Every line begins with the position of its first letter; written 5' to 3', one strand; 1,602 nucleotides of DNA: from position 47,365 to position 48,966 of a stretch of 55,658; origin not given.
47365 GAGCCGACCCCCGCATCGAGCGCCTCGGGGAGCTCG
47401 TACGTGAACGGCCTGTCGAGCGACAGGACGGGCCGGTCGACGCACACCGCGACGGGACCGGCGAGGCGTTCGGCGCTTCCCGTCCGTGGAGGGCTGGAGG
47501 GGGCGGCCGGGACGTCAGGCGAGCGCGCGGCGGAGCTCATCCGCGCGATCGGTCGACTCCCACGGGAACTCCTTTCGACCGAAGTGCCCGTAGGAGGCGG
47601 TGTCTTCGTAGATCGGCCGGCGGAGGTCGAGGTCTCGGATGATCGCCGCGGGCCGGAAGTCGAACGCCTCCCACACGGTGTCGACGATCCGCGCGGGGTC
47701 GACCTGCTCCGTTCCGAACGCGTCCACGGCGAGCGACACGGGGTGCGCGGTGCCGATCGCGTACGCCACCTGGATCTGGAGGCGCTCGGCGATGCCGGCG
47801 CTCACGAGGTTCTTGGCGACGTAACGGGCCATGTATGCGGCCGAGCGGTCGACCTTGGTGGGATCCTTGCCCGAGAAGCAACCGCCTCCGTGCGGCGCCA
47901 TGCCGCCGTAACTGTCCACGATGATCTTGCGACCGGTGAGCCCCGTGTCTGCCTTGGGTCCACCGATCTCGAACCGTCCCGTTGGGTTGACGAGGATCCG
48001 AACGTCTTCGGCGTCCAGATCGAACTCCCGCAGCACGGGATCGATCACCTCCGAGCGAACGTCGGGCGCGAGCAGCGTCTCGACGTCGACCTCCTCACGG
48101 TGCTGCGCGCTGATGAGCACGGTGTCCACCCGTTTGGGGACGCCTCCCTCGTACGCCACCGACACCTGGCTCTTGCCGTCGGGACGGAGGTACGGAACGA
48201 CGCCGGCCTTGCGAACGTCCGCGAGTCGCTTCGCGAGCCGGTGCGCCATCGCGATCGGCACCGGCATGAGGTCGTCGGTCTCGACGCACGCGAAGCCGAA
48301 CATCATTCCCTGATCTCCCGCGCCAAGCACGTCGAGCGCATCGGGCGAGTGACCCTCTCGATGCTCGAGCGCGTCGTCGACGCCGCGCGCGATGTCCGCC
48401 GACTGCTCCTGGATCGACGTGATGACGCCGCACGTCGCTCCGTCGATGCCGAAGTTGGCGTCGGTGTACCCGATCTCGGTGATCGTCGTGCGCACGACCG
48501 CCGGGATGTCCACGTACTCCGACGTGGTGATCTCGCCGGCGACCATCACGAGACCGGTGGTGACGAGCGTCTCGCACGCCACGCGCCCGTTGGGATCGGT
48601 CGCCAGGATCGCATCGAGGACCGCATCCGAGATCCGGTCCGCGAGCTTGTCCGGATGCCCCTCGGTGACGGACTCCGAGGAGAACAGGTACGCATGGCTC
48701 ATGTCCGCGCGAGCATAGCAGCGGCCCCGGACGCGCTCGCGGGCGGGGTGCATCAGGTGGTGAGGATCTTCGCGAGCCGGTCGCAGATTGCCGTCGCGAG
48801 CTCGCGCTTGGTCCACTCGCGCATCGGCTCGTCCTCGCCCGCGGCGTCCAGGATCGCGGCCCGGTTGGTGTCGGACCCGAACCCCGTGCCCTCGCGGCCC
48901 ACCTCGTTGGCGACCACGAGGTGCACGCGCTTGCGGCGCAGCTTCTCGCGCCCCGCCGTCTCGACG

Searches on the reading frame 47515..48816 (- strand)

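Call 58: search_protein_families(library=pfam, proteins=[window:47515-48816:-])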
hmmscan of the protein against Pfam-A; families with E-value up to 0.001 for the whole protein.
window:47515-48816:- (433 aa): 3 families
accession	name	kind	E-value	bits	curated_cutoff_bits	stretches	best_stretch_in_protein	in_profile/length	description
PF02773.21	S-AdoMet_synt_C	-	1.3e-66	223.2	25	1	284-420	1-137/138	S-adenosylmethionine synthetase, C-terminal domain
PF02772.21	S-AdoMet_synt_M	-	1.5e-43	148.2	29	1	164-282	2-120/120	S-adenosylmethionine synthetase, central domain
PF00438.25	S-AdoMet_synt_N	-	1.2e-42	144.9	33.1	1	43-140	2-99/99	S-adenosylmethionine synthetase, N-terminal domain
